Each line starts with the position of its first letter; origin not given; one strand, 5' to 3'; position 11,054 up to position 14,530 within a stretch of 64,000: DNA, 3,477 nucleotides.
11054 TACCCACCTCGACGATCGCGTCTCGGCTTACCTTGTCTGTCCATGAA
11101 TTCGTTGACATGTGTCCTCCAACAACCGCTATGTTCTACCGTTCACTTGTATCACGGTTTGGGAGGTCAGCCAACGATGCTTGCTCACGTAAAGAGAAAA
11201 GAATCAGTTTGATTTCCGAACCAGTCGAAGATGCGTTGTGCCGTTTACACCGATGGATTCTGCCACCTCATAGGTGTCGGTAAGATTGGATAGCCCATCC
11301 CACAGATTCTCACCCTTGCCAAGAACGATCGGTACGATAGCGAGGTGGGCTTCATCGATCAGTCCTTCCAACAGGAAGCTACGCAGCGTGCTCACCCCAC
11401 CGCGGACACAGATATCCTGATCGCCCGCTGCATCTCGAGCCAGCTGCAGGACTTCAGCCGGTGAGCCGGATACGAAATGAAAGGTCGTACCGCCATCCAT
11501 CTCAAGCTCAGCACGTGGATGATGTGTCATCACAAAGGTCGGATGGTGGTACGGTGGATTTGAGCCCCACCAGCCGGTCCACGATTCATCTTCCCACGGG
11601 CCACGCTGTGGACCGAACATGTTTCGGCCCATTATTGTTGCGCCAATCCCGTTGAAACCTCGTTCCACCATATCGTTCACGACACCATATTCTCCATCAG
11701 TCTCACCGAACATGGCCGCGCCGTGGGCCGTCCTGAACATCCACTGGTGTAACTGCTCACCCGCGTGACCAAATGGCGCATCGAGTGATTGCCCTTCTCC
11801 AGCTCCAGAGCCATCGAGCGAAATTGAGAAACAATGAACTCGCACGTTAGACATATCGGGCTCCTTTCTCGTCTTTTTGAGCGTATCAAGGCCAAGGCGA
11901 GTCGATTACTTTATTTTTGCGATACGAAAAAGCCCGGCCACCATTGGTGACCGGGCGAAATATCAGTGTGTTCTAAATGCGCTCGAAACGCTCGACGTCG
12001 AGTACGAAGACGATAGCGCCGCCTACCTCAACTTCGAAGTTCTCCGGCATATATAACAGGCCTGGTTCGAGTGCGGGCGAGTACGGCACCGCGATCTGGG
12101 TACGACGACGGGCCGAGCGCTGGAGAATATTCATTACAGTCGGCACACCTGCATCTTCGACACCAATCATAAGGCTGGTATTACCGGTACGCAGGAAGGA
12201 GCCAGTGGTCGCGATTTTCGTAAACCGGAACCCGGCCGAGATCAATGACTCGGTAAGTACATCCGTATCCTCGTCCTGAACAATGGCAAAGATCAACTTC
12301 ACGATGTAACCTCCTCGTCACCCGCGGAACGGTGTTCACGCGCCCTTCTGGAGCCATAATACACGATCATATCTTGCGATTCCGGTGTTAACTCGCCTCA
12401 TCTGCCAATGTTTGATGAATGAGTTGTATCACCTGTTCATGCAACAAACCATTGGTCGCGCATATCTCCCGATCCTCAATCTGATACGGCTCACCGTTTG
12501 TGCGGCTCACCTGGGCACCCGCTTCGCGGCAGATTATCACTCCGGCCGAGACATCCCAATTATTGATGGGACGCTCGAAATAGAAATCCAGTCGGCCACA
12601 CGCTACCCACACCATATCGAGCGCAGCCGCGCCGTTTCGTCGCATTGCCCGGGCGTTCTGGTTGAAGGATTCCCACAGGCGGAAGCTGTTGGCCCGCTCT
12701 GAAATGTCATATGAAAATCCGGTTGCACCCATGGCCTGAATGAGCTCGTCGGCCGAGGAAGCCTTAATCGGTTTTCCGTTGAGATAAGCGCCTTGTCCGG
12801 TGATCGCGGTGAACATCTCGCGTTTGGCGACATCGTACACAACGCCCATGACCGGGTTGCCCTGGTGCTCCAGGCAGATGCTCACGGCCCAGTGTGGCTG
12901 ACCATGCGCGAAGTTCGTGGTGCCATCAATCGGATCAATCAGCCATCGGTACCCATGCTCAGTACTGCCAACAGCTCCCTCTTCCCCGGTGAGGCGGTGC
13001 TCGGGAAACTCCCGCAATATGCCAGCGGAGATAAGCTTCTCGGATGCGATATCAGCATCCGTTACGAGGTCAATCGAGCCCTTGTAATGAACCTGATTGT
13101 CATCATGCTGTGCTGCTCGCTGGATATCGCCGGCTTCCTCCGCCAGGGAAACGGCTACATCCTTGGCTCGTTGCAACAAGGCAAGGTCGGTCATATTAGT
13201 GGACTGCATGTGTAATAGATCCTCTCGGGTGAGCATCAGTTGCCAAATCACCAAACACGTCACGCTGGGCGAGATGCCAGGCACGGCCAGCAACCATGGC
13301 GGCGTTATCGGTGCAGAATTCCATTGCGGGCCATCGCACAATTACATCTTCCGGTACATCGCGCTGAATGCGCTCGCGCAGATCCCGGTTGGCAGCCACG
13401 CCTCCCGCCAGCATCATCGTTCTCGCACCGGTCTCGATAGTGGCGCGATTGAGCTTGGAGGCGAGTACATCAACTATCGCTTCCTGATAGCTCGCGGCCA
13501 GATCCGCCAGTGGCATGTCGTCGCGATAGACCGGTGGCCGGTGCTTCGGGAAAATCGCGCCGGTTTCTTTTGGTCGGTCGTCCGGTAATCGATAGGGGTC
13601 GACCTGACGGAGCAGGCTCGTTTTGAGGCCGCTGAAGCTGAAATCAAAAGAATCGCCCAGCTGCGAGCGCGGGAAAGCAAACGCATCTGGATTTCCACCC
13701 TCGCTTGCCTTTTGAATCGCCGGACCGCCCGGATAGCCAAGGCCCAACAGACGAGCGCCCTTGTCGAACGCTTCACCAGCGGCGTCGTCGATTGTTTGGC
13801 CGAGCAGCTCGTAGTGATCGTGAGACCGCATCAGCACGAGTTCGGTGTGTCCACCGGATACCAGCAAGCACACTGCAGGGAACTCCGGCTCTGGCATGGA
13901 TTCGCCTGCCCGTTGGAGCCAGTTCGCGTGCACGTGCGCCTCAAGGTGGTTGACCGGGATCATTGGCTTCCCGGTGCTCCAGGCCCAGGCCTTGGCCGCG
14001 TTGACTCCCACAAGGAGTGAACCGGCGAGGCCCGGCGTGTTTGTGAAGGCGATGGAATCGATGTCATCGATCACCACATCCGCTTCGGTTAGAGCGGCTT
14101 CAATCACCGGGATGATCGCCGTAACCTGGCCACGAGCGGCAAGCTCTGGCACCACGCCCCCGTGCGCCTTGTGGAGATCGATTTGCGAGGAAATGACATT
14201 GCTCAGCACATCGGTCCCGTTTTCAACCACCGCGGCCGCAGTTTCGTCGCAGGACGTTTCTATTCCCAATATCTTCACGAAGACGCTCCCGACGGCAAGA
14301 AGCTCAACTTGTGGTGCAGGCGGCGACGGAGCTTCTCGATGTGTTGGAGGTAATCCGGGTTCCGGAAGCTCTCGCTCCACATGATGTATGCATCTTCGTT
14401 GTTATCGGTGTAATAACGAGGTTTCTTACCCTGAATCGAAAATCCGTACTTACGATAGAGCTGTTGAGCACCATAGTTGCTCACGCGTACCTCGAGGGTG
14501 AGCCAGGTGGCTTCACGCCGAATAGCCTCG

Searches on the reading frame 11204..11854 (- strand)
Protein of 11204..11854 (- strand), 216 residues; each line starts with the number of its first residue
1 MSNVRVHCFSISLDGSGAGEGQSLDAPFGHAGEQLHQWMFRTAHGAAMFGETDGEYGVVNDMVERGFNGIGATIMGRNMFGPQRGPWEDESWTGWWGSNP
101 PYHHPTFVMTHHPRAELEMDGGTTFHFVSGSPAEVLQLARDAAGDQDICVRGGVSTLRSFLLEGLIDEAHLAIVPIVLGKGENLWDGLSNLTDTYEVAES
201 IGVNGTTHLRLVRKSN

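Call 40: search_protein_families(library=pfam, proteins=[window:11204-11854:-], max_evalue=0.0001)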
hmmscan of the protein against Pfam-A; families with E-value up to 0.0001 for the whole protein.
window:11204-11854:- (216 aa): 1 family
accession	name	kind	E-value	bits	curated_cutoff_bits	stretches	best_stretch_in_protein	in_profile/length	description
PF01872.23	RibD_C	-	8.8e-12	45.7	24.1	1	9-192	7-180/197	RibD C-terminal domain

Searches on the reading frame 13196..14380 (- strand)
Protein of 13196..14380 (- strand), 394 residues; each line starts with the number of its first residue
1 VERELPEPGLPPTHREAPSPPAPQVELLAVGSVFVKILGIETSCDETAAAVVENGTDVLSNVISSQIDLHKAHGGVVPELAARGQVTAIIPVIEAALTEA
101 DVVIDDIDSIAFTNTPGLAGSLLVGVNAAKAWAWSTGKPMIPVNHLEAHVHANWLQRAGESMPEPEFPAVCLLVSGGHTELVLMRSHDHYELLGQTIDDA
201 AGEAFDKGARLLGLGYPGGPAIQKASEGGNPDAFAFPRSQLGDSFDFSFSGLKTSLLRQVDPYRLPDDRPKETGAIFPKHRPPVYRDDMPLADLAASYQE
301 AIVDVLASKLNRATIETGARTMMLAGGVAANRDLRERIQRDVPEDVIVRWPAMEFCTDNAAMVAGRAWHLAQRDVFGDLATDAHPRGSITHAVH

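Call 40: search_protein_families(library=pfam, proteins=[window:13196-14380:-], max_evalue=0.0001)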
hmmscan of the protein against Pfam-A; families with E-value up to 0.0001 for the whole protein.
window:13196-14380:- (394 aa): 1 family
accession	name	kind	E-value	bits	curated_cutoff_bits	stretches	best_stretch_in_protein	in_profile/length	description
PF00814.31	TsaD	-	6.1e-89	298.7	24.8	1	58-364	2-263/264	tRNA N6-adenosine threonylcarbamoyltransferase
